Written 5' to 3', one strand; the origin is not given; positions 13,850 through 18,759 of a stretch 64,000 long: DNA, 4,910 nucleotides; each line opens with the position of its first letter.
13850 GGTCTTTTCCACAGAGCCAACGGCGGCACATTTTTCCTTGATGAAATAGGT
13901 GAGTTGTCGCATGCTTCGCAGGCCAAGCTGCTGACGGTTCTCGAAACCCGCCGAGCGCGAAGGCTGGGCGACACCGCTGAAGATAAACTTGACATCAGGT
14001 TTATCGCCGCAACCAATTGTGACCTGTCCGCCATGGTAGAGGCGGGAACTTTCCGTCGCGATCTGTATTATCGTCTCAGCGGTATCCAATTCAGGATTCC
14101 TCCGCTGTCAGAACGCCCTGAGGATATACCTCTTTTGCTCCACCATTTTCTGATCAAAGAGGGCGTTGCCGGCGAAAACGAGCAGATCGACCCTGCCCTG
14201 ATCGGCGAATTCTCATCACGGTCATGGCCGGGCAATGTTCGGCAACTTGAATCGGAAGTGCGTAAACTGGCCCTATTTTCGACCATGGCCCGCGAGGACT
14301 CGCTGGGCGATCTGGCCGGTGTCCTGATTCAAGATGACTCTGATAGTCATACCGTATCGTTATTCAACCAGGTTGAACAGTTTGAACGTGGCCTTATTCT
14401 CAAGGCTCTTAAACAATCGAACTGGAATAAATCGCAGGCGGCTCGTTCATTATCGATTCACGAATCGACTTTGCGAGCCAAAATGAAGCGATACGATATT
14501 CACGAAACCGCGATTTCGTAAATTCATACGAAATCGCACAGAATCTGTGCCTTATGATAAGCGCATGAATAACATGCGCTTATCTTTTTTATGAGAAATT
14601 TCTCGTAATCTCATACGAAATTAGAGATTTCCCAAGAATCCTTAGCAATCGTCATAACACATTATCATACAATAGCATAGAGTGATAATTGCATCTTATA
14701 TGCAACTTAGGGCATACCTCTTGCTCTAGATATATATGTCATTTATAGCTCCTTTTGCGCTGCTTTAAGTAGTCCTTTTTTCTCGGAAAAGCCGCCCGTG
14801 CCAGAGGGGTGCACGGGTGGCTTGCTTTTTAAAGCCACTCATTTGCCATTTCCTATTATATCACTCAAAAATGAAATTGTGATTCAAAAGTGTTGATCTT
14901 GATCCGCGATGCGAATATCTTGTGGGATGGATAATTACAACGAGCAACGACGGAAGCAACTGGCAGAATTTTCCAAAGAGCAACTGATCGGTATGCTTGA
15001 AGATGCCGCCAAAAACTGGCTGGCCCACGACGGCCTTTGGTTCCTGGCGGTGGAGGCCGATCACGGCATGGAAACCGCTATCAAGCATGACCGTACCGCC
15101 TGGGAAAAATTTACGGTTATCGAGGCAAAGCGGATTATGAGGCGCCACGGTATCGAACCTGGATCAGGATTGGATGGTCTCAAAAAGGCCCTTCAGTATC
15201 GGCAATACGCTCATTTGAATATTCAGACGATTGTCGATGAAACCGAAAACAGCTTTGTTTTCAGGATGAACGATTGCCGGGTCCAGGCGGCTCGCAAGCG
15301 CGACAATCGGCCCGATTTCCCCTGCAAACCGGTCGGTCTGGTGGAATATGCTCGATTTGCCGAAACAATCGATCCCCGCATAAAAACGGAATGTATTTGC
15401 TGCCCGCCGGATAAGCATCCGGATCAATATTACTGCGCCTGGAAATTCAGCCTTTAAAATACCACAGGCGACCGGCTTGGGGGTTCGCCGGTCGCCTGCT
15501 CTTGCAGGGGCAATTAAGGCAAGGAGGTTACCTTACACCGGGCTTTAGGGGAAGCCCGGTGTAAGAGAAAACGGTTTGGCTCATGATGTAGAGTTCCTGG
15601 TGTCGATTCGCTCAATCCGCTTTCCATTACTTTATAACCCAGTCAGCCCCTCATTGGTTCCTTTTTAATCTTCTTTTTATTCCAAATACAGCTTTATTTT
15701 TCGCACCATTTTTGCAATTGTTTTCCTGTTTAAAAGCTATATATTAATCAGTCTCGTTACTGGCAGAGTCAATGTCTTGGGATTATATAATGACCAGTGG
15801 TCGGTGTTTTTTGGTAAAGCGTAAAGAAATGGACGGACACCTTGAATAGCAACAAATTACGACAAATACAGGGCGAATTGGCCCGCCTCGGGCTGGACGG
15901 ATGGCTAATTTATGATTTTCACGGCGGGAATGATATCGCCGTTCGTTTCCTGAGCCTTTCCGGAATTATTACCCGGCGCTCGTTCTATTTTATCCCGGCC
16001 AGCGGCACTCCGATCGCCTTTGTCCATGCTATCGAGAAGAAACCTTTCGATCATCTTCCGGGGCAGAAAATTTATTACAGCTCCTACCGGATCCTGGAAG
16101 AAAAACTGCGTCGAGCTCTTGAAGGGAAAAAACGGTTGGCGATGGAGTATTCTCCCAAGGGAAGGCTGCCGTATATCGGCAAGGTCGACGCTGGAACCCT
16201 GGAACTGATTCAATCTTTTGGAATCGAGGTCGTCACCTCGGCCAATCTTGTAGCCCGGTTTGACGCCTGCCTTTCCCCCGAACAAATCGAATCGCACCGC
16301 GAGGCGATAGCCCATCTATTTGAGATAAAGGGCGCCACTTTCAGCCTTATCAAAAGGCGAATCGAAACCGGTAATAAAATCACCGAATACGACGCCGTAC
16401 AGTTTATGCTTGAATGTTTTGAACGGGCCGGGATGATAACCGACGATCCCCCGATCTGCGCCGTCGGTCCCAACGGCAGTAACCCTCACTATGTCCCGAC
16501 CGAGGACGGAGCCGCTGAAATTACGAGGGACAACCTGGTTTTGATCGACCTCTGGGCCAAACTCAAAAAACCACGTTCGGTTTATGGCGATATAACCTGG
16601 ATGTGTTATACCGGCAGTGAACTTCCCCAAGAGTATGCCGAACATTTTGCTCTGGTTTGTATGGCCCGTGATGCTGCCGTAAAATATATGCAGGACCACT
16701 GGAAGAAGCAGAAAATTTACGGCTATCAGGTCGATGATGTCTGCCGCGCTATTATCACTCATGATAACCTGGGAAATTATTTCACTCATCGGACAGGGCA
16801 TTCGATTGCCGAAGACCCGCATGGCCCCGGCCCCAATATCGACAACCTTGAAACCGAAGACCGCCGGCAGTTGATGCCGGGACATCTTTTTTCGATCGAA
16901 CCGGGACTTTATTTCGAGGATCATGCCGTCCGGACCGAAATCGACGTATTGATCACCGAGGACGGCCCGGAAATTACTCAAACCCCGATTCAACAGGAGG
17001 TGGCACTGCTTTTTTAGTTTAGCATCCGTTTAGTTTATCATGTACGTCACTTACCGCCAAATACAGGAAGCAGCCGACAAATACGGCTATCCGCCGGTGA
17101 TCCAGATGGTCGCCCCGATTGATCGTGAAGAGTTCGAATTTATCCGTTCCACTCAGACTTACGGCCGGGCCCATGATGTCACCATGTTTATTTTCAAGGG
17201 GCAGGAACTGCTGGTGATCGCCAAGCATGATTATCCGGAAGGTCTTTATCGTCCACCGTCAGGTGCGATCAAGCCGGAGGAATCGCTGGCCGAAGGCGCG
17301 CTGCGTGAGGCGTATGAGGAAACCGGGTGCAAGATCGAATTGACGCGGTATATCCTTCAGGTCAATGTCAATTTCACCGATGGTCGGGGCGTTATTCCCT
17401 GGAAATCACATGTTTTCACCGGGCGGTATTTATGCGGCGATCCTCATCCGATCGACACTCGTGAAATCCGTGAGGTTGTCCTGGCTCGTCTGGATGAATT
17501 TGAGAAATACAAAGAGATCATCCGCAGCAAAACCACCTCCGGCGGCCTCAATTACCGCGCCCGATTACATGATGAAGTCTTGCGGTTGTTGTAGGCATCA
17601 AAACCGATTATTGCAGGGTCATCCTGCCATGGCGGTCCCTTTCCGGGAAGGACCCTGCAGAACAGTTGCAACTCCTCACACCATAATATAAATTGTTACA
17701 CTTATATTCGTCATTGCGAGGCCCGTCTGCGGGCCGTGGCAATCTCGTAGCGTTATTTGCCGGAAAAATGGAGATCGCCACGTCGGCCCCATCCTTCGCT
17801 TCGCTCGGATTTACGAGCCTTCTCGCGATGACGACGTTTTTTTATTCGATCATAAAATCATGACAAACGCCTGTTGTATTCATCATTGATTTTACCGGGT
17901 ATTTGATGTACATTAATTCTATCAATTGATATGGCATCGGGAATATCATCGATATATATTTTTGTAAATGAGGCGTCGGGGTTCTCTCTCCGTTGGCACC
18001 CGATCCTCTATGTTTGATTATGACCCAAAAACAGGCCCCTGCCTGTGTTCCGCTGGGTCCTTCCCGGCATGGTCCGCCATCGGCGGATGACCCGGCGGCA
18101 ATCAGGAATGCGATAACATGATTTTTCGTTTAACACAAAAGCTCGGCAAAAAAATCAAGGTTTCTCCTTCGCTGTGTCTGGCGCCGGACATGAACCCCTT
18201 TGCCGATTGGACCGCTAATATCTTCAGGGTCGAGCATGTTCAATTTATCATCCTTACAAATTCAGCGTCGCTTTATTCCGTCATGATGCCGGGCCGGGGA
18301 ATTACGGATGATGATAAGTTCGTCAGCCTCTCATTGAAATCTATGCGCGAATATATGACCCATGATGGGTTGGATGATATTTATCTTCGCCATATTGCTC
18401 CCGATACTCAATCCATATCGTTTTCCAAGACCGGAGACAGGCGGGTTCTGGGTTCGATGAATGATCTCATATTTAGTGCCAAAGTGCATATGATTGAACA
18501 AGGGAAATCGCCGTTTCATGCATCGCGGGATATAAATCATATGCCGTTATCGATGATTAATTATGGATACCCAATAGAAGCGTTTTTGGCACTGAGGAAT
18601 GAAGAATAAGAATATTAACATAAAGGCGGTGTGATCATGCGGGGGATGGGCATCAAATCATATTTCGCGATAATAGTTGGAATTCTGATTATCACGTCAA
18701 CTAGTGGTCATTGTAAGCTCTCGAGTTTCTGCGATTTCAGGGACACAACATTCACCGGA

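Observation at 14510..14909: Complete sigma-54 control module after the TPR-EBP gene, driving a short terminated transcript (candidate sRNA with anti-SD motifs)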

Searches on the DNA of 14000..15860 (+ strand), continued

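Call 75: search_with_rna_model(model_id=R1, sources=[window, L001, L002, L003, L080, L081, L160, L161, L162, L163, L164, L165, L166, L167, L168, L169, L170], max_evalue=0.001, make_alignment=true)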
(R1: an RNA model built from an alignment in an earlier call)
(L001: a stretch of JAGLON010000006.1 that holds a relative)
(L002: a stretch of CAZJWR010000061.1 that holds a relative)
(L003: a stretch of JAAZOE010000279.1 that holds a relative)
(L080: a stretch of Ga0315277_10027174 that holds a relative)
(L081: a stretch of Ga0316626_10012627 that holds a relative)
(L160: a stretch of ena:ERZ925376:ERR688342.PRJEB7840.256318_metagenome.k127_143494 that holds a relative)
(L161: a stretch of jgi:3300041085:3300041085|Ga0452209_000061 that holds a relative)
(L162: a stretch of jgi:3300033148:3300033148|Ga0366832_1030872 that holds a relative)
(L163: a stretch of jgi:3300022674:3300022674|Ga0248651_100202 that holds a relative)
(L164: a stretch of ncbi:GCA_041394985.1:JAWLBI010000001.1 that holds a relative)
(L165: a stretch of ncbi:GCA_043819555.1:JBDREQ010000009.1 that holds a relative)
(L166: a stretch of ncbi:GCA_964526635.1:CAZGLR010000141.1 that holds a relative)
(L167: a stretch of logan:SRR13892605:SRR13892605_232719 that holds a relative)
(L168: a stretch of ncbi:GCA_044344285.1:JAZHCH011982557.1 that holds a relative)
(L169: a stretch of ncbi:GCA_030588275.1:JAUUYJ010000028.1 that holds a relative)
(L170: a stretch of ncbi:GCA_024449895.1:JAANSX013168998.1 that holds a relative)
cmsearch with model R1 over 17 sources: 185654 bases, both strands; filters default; matches with E-value up to 0.001: 17.
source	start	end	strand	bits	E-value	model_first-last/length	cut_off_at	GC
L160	6475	6574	+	122.5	2.3e-28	1-100/100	no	0.47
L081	1659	1758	+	119.9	1.1e-27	1-100/100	no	0.51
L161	6435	6535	+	118.7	2.1e-27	1-100/100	no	0.48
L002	5471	5570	+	118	3.3e-27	1-100/100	no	0.49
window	14736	14836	+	114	3.3e-26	1-100/100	no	0.5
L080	2618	2717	+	113.6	4.2e-26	1-100/100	no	0.5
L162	6479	6581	+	113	6e-26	1-100/100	no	0.48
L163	6474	6574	+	112.4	8.7e-26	1-100/100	no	0.48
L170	5460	5558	+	112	1.1e-25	1-100/100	no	0.48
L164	6457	6555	+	111.8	1.2e-25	1-100/100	no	0.51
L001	5451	5549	+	108.9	6.8e-25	1-100/100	no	0.46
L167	5469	5567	+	108.9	6.8e-25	1-100/100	no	0.46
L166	5656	5756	+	107.4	1.6e-24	1-100/100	no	0.49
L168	3804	3902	+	104.1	1.1e-23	1-100/100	no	0.45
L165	6469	6568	+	98.9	2.3e-22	1-100/100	no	0.45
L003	1070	1173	+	97.7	4.7e-22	1-100/100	no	0.55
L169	3169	3263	+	80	1.5e-17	1-100/100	no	0.47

Alignment A5: 17 matches aligned to the model, 108 columns, each read 5' to 3' on its own strand. Consensus structure (alignment columns), stored with it:
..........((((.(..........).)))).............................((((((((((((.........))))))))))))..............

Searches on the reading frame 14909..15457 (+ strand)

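Call 5: search_protein_families(library=pfam, proteins=[window:14909-15457:+])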
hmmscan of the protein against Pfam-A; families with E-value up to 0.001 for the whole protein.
window:14909-15457:+ (182 aa): 1 family
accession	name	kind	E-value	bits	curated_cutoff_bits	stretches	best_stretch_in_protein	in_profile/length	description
PF19620.4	DUF6125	-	5.6e-80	267.5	27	1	20-182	2-164/164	Family of unknown function (DUF6125)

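Call 86: search_protein_families(library=ncbifam, proteins=[window:14927-15457:+], max_evalue=0.01)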
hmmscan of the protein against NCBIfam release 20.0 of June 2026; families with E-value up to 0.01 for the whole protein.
window:14927-15457:+ (176 aa): 0 families

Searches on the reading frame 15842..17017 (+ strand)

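Call 5: search_protein_families(library=pfam, proteins=[window:15842-17017:+])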
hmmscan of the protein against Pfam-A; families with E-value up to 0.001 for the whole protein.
window:15842-17017:+ (391 aa): 1 family
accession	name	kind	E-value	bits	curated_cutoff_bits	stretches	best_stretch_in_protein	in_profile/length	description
PF00557.29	Peptidase_M24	-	7.6e-33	114.5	23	1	161-373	8-208/208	Metallopeptidase family M24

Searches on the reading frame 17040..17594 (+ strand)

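Call 5: search_protein_families(library=pfam, proteins=[window:17040-17594:+])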
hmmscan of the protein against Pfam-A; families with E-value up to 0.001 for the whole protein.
window:17040-17594:+ (184 aa): 1 family
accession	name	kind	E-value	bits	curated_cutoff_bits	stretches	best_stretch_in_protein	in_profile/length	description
PF00293.34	NUDIX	-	1.4e-12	48.2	21.1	1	46-156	5-121/134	NUDIX domain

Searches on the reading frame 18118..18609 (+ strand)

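Call 5: search_protein_families(library=pfam, proteins=[window:18118-18609:+])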
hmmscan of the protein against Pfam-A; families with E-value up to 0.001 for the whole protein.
window:18118-18609:+ (163 aa): 1 family
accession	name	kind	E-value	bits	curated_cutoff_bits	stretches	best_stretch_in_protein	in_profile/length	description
PF22016.2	DUF6933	-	4.5e-35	121.2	27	1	2-155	1-157/157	Domain of unknown function (DUF6933)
